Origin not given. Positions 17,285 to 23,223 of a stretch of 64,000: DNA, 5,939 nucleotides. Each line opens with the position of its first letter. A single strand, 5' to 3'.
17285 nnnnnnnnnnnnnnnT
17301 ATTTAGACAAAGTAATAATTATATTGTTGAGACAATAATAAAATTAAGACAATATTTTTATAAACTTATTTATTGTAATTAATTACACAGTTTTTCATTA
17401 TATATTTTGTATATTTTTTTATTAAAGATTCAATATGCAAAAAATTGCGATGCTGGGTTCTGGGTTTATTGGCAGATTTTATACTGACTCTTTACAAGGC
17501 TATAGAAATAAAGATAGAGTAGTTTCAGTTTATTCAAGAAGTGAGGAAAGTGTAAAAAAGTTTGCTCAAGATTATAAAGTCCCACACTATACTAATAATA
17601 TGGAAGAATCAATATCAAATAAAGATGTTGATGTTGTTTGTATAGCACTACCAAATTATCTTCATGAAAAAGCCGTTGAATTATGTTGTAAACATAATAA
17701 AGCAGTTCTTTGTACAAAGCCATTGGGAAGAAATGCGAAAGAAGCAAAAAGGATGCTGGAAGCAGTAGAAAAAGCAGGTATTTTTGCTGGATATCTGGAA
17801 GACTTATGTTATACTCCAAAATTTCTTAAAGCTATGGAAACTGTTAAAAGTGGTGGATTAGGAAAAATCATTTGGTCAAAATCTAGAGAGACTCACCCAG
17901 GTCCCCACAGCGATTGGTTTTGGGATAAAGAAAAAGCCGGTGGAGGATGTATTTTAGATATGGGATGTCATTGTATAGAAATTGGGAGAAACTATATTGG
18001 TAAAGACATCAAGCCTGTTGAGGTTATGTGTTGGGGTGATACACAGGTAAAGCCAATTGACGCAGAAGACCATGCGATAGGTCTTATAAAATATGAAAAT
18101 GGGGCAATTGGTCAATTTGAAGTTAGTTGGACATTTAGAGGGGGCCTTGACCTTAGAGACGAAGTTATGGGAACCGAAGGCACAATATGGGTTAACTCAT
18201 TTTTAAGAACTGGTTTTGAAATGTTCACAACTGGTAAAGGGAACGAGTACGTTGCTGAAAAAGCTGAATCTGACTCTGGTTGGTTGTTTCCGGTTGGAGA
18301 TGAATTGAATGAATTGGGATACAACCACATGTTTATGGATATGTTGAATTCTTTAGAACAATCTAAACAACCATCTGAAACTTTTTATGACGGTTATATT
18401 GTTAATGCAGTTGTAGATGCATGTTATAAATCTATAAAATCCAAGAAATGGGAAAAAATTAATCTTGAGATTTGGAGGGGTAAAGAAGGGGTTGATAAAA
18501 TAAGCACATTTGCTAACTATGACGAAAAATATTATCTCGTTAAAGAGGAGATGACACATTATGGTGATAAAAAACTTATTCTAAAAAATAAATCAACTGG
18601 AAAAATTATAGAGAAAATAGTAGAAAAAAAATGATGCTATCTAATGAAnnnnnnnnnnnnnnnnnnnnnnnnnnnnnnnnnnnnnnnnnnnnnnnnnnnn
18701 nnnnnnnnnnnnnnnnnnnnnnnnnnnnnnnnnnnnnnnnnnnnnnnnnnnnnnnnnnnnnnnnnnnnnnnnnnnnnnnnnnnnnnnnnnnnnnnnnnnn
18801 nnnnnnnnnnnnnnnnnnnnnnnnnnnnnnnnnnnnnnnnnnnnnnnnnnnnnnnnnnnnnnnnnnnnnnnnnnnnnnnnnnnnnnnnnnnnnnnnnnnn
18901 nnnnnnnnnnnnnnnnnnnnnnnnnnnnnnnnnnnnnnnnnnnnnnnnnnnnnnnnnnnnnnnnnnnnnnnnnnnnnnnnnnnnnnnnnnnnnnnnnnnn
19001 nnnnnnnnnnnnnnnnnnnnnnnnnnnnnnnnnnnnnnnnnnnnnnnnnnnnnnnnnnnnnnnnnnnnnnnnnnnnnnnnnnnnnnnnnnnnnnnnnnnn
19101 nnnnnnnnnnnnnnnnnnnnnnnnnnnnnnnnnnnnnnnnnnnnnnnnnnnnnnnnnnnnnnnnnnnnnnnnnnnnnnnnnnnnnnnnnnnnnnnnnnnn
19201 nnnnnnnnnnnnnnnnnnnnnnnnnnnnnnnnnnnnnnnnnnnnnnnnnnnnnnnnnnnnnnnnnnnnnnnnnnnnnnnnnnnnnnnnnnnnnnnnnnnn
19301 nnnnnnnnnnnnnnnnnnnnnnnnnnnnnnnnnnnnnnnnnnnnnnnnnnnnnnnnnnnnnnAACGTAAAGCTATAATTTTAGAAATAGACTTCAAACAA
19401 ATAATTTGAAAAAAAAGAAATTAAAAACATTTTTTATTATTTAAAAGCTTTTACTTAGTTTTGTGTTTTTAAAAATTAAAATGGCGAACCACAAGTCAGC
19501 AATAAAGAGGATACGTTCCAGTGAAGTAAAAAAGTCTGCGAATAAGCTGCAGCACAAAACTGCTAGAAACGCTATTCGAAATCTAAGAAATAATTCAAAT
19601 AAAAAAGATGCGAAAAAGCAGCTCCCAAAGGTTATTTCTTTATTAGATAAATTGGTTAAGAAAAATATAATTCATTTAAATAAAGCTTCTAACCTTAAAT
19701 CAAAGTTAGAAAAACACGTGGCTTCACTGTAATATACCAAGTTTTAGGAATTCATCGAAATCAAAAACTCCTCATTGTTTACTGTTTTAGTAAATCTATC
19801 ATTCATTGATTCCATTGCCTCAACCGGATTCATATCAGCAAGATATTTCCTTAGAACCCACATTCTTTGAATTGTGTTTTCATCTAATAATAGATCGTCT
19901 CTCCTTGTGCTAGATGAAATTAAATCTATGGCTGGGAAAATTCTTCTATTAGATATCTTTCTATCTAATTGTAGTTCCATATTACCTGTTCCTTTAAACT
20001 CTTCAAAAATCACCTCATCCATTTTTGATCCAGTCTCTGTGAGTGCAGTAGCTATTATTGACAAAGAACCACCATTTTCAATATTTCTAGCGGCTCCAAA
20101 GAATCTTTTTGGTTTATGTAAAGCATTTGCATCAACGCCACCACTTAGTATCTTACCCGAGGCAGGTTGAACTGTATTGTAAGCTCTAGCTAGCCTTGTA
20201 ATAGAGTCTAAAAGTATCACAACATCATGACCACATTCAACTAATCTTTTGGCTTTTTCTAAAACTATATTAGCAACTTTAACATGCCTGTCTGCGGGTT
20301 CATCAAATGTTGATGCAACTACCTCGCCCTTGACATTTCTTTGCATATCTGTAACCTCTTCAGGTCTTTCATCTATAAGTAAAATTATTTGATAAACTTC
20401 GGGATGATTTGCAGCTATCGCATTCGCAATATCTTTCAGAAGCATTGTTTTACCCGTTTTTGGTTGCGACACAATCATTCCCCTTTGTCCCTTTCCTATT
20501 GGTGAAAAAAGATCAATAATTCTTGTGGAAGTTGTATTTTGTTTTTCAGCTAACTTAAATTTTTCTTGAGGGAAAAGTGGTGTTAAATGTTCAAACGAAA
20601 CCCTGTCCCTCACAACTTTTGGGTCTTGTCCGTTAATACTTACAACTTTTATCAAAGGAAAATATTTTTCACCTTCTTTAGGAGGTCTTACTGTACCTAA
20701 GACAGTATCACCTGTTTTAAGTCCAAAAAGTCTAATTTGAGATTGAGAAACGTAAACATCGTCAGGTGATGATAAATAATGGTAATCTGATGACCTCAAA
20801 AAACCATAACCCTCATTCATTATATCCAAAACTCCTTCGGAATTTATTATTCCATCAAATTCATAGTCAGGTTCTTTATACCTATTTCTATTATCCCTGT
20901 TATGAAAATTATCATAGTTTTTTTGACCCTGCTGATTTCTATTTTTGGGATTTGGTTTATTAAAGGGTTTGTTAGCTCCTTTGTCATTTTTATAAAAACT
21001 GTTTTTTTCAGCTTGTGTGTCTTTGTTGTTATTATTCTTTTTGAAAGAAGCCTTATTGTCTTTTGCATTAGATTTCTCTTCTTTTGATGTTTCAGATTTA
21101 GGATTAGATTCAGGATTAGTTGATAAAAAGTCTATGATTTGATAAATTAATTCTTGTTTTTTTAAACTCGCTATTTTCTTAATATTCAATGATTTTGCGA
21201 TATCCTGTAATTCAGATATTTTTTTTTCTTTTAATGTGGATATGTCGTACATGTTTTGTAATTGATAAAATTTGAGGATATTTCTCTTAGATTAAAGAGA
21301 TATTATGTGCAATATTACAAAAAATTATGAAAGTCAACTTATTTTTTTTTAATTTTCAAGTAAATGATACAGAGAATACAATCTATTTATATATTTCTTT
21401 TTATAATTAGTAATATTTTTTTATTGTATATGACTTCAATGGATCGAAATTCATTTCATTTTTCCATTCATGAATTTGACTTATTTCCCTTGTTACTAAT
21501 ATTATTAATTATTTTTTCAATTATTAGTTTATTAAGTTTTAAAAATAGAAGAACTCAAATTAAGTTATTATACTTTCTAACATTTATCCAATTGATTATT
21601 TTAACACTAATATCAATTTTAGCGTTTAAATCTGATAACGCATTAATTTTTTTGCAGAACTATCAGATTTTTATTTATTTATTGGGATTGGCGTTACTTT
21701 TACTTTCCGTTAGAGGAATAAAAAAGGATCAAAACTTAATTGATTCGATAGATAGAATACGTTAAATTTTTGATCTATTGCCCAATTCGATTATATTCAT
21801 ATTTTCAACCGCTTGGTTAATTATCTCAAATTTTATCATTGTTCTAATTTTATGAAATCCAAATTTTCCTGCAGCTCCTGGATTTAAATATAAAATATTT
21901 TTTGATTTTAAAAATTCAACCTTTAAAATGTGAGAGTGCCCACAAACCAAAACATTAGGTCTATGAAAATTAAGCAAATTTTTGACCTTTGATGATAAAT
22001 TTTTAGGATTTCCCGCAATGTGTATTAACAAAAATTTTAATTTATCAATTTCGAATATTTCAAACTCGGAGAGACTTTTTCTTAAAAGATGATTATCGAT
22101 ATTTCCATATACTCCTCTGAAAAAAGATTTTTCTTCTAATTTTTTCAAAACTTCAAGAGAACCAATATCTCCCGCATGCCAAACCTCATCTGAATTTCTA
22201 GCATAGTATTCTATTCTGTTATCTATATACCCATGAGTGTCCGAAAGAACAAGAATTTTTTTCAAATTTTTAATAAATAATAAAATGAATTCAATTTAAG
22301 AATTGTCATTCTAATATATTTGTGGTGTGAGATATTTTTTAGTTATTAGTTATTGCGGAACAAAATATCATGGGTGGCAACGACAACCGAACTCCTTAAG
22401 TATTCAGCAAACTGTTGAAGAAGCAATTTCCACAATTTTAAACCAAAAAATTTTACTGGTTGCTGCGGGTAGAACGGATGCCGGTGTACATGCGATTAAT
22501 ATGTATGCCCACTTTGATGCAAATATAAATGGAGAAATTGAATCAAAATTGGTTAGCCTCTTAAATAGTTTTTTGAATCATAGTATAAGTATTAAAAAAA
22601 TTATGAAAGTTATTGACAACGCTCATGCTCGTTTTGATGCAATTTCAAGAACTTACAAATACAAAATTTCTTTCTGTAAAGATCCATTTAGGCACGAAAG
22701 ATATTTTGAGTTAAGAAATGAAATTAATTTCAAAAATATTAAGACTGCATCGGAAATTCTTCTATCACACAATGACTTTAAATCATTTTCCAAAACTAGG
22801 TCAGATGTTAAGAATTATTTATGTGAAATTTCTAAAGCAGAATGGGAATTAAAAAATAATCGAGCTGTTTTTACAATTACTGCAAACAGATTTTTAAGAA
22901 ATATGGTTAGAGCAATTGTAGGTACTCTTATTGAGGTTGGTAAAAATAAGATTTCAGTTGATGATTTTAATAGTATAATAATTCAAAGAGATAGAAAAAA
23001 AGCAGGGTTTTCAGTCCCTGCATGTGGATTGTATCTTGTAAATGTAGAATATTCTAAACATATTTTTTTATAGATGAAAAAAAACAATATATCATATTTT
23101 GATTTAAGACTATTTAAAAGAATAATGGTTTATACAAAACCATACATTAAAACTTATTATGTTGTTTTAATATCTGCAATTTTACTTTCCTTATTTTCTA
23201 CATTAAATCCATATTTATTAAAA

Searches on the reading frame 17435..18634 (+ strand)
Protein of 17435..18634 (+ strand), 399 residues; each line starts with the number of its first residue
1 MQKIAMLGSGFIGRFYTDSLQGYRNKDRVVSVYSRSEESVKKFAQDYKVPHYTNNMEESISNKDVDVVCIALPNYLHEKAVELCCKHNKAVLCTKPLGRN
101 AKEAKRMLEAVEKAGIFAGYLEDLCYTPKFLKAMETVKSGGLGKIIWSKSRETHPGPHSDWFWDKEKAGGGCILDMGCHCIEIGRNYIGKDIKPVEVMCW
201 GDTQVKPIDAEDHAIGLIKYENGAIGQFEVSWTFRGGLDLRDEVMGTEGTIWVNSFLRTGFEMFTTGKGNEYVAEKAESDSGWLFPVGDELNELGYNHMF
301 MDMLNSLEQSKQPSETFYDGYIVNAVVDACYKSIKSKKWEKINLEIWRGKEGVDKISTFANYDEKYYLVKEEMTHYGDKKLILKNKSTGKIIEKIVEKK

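Call 18: search_protein_families(library=pfam, proteins=[window:17435-18634:+], max_evalue=0.001)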
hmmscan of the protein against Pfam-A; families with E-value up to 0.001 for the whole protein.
window:17435-18634:+ (399 aa): 5 families
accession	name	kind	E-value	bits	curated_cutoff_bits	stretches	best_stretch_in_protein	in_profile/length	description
PF22725.1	GFO_IDH_MocA_C3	-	6.3e-28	97.7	27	1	130-251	1-123/124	GFO/IDH/MocA C-terminal domain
PF01408.29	GFO_IDH_MocA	-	9.1e-24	84.9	24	1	3-115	2-113/120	Oxidoreductase family, NAD-binding Rossmann fold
PF02894.22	GFO_IDH_MocA_C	-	8.3e-17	62.1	22.9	1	135-339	2-215/218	Oxidoreductase family, C-terminal alpha/beta domain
PF03435.24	Sacchrp_dh_NADP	-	4.7e-06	27.4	25.1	1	4-105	1-112/129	Saccharopine dehydrogenase NADP binding domain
PF03807.23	F420_oxidored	-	1.8e-05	25.7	21.6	1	3-83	1-78/94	NADP oxidoreductase coenzyme F420-dependent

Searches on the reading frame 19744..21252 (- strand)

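Call 18: search_protein_families(library=pfam, proteins=[window:19744-21252:-], max_evalue=0.001)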
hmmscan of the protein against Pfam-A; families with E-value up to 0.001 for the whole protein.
window:19744-21252:- (502 aa): 4 families
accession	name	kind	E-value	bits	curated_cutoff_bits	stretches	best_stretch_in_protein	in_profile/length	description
PF07497.18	Rho_RNA_bind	-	5.8e-33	113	27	1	139-211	2-72/73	Rho termination factor, RNA-binding domain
PF00006.31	ATP-synt_ab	-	6.1e-28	98.3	29.5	1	243-448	2-212/213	ATP synthase alpha/beta family, nucleotide-binding domain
PF07498.18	Rho_N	-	4e-12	46.3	24.9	1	7-41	2-36/43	Rho termination factor, N-terminal domain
PF18953.6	SAP_new25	-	0.00018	21.5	26.3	1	13-53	11-49/51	SAP domain-containing new25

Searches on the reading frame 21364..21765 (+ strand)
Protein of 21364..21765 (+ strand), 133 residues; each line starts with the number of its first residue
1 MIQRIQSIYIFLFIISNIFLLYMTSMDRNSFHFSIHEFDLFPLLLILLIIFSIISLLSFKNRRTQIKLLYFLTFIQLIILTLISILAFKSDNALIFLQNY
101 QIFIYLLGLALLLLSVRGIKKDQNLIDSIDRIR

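Call 18: search_protein_families(library=pfam, proteins=[window:21364-21765:+], max_evalue=0.001)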
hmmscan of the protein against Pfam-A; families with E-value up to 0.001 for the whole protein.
window:21364-21765:+ (133 aa): 1 family
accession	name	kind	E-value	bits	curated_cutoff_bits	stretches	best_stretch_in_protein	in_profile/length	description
PF14126.11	DUF4293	-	3.4e-15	57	27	1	2-132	1-153/153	Domain of unknown function (DUF4293)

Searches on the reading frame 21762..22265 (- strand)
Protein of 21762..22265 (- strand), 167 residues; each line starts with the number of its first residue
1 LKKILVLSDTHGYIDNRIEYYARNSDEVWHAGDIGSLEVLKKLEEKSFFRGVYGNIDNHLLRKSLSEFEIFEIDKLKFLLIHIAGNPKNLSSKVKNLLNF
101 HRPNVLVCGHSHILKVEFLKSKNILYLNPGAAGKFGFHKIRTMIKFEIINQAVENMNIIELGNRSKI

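Call 18: search_protein_families(library=pfam, proteins=[window:21762-22265:-], max_evalue=0.001)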
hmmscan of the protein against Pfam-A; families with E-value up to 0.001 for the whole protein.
window:21762-22265:- (167 aa): 1 family
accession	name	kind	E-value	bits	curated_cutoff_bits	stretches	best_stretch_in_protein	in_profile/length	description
PF12850.12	Metallophos_2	-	1.3e-26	93.9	27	1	3-148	2-151/154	Calcineurin-like phosphoesterase superfamily domain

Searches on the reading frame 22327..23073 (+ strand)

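Call 18: search_protein_families(library=pfam, proteins=[window:22327-23073:+], max_evalue=0.001)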
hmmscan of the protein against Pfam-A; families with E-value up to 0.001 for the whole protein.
window:22327-23073:+ (248 aa): 1 family
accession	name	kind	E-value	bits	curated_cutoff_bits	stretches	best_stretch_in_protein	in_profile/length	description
PF01416.25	PseudoU_synth_1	-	1.9e-35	122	23.3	2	144-243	4-108/108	tRNA pseudouridine synthase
